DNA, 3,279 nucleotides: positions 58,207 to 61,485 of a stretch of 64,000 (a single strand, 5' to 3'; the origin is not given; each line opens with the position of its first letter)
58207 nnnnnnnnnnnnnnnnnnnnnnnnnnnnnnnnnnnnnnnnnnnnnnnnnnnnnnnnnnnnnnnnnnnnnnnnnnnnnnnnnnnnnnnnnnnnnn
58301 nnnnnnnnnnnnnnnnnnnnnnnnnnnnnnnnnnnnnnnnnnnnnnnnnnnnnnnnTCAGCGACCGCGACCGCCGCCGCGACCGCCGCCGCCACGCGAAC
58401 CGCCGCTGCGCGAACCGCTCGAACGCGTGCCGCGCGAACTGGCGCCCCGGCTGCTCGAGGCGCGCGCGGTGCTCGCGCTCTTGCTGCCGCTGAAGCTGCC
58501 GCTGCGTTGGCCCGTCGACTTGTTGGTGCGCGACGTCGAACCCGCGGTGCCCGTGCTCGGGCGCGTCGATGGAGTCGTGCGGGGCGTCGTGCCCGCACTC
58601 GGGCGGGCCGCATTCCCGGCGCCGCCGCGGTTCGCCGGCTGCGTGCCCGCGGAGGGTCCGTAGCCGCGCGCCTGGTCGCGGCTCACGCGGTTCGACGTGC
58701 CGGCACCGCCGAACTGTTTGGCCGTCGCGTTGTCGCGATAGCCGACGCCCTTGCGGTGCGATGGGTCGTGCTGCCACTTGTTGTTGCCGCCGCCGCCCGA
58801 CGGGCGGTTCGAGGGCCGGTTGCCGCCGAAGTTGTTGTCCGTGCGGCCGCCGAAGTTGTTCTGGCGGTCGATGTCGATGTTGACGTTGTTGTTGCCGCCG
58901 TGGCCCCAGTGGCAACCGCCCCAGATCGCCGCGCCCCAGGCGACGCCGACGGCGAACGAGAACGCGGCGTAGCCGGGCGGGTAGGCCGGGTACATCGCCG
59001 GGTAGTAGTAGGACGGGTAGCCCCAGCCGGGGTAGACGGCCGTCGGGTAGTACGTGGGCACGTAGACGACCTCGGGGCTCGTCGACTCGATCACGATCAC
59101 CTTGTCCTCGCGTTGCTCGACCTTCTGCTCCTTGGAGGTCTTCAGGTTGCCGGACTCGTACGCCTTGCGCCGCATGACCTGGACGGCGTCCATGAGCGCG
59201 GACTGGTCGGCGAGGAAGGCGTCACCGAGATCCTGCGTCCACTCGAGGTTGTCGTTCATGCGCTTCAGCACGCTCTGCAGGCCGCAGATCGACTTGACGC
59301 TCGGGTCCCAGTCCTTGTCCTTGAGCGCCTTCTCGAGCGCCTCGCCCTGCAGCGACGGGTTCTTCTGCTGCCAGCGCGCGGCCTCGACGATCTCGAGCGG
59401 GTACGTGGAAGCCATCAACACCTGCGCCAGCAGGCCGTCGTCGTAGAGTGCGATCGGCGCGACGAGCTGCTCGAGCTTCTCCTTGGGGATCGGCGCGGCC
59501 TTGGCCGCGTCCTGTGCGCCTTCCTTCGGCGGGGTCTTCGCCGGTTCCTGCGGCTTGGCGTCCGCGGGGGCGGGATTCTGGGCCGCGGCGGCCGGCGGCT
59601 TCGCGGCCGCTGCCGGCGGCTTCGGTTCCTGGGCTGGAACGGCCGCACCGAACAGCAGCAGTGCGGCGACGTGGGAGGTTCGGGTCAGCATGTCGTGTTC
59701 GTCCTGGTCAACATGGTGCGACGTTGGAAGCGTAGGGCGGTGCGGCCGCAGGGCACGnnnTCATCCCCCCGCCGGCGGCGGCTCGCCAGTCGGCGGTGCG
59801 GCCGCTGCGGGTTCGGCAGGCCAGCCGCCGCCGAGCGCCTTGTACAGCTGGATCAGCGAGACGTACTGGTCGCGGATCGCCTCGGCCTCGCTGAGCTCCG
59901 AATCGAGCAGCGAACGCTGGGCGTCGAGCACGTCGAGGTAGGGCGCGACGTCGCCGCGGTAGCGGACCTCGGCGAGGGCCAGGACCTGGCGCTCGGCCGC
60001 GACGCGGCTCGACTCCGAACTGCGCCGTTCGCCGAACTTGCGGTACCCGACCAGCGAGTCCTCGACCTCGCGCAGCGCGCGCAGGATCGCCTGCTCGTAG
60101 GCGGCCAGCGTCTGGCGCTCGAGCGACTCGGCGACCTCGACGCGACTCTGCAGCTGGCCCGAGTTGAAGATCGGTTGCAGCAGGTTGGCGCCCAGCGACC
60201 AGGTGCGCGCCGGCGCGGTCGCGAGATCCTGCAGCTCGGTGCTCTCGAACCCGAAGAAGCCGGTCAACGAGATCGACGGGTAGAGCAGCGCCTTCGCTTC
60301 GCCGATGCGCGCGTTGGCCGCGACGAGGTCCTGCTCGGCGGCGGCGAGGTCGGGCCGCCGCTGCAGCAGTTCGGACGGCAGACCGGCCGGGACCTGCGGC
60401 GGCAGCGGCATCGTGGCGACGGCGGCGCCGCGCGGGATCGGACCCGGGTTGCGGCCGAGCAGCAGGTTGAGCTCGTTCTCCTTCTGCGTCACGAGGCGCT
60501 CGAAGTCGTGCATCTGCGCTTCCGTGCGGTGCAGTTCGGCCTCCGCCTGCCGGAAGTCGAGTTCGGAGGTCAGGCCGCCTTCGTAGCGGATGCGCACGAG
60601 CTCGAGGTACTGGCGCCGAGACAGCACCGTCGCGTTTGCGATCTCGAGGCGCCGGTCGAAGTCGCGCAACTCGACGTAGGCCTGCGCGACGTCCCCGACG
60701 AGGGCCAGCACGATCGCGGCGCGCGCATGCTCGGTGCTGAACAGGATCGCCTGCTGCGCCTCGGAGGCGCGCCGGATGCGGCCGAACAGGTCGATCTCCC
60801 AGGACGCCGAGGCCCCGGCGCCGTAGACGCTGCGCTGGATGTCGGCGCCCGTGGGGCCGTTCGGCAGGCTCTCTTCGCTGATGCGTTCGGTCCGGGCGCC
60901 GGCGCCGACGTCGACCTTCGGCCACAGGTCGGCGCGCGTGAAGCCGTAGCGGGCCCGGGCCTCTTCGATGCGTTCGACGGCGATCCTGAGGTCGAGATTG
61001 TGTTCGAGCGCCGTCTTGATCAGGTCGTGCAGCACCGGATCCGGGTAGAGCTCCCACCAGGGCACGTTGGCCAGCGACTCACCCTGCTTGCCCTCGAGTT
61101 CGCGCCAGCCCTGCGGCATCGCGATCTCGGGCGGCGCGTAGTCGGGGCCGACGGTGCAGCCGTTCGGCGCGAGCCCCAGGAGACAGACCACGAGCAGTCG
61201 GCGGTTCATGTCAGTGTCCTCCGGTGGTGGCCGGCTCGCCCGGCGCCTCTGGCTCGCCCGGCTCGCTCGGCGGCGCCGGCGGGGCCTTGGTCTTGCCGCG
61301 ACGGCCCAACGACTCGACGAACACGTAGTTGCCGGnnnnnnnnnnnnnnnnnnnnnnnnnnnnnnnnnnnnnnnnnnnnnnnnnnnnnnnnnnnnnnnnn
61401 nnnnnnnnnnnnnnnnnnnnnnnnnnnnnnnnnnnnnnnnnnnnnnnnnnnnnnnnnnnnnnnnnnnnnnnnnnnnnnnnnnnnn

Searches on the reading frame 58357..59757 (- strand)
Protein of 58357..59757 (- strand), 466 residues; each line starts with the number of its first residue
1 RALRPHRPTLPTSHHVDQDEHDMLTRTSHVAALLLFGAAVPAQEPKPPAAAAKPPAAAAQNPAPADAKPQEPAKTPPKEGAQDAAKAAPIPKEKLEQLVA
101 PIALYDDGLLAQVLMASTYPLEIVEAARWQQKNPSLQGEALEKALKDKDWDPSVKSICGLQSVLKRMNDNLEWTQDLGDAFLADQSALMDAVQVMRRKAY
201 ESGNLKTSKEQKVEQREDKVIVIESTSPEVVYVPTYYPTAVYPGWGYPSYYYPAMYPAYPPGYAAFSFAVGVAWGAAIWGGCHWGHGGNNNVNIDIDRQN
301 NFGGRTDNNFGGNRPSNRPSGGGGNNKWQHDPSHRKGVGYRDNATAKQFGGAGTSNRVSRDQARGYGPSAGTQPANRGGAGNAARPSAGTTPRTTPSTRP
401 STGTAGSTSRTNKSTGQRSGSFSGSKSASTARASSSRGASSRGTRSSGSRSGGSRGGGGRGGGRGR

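Call 23: search_protein_families(library=pfam, proteins=[window:58357-59757:-], max_evalue=0.001)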
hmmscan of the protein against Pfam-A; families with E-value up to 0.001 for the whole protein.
window:58357-59757:- (466 aa): 1 family
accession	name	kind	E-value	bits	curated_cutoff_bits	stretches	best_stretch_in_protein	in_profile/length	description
PF11737.13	DUF3300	-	3e-77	259.6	25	1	92-330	2-227/227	Protein of unknown function (DUF3300)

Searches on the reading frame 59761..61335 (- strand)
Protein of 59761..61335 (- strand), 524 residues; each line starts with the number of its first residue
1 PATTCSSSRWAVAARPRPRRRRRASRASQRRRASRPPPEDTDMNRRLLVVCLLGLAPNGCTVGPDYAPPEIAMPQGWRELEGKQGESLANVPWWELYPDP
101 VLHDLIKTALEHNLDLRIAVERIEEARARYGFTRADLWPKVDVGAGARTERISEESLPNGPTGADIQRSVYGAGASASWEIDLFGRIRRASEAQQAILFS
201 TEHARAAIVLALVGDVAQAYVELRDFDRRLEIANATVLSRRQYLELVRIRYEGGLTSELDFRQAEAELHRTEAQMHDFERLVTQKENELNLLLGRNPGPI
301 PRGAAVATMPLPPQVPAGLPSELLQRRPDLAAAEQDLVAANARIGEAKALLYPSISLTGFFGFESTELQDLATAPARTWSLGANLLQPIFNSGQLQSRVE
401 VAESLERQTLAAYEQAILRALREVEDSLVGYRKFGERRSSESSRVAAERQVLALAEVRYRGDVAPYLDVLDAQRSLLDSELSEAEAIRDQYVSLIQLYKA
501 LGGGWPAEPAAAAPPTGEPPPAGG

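Call 23: search_protein_families(library=pfam, proteins=[window:59761-61335:-], max_evalue=0.001)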
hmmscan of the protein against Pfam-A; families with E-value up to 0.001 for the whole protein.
window:59761-61335:- (524 aa): 1 family
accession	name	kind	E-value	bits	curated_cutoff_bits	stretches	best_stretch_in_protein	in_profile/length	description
PF02321.23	OEP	-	6.5e-52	176.5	22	2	320-502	5-187/187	Outer membrane efflux protein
